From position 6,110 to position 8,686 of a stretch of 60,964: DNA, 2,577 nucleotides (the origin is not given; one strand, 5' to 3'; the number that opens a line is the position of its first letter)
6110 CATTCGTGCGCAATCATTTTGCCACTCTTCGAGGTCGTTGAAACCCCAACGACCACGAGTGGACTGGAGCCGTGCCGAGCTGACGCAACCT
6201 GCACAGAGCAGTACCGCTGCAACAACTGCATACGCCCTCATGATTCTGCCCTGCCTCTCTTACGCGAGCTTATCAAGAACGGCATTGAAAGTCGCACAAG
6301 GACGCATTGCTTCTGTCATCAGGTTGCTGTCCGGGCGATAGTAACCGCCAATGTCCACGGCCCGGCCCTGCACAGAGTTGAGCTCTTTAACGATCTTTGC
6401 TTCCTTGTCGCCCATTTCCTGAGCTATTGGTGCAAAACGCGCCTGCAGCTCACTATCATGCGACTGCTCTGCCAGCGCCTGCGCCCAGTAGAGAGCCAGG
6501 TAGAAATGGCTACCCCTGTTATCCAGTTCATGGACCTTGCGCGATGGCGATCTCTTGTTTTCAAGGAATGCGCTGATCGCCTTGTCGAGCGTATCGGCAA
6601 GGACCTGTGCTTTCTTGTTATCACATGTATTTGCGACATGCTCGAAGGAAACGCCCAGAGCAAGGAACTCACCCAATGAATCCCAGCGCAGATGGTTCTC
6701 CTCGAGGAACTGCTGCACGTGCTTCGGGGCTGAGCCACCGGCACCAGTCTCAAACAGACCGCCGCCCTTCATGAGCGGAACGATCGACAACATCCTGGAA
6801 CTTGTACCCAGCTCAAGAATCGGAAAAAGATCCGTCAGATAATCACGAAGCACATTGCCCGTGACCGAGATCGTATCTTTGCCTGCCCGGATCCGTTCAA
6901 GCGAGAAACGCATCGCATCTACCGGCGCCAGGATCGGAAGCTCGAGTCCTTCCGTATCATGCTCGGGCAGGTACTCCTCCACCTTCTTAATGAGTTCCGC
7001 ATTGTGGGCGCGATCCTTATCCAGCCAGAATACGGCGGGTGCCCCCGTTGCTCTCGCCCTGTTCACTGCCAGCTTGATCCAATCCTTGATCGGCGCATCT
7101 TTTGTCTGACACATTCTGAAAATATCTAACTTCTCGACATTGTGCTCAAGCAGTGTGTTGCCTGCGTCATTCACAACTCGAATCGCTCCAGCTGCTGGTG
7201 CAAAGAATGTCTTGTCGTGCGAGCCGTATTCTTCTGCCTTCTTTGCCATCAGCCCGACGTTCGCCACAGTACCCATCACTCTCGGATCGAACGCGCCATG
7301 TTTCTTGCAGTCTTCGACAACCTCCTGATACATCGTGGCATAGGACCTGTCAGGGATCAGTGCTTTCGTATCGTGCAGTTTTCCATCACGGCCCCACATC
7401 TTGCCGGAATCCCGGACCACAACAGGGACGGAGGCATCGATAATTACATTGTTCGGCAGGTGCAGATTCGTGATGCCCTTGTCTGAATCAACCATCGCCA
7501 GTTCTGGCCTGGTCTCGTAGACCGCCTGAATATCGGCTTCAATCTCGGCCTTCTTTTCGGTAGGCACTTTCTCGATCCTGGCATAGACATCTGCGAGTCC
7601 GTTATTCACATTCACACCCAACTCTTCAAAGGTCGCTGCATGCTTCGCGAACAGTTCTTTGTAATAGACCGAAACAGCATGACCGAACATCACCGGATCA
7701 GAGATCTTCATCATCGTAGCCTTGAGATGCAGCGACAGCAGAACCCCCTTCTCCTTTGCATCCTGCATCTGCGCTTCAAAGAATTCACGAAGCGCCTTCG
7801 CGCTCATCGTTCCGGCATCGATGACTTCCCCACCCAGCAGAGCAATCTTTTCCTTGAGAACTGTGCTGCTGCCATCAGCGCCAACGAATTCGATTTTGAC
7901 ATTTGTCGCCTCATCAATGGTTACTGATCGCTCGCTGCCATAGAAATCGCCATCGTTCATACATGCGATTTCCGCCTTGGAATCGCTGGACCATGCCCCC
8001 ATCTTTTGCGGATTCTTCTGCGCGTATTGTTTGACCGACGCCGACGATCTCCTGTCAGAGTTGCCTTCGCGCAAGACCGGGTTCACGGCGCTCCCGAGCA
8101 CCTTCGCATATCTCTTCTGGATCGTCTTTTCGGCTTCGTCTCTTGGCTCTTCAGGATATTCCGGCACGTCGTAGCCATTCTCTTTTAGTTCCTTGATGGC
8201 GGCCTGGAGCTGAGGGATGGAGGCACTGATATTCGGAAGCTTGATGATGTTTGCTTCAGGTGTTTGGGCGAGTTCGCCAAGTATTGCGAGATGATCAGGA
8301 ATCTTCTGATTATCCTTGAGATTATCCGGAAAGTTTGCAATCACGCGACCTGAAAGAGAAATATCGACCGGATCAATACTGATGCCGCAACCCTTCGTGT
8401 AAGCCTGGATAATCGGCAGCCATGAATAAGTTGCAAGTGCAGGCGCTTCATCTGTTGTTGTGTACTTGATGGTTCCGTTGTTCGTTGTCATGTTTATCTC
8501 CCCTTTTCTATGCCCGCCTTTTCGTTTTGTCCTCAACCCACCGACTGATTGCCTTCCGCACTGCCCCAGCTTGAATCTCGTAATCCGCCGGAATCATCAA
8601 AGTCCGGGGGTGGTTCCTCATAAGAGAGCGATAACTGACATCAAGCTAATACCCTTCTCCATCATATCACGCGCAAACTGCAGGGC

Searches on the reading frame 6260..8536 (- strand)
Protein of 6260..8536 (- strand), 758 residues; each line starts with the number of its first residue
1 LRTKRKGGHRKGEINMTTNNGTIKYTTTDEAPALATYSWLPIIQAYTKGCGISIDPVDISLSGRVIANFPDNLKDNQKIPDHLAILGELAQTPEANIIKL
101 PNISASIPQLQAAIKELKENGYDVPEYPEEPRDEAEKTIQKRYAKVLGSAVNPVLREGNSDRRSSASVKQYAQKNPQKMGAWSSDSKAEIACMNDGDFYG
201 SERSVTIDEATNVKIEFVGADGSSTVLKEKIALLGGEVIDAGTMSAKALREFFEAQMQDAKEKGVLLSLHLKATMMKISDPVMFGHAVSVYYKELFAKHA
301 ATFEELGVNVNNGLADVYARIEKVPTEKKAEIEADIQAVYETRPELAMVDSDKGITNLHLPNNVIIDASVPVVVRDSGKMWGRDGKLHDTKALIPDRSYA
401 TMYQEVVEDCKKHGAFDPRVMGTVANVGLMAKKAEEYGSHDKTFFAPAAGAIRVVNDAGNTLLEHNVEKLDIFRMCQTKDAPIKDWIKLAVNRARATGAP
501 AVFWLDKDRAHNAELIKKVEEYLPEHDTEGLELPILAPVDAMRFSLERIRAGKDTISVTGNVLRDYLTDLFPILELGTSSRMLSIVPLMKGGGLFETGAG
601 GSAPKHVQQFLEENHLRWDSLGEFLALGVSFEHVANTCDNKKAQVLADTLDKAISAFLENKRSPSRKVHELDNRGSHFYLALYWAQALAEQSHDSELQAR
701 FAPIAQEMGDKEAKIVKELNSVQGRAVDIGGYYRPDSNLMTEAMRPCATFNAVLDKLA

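Call 7: search_protein_families(library=pfam, proteins=[window:6260-8536:-])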
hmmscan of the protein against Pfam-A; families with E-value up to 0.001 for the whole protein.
window:6260-8536:- (758 aa): 1 family
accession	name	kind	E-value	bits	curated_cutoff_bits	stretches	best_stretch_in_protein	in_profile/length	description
PF03971.19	IDH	-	0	1298.7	25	1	22-755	1-734/734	Monomeric isocitrate dehydrogenase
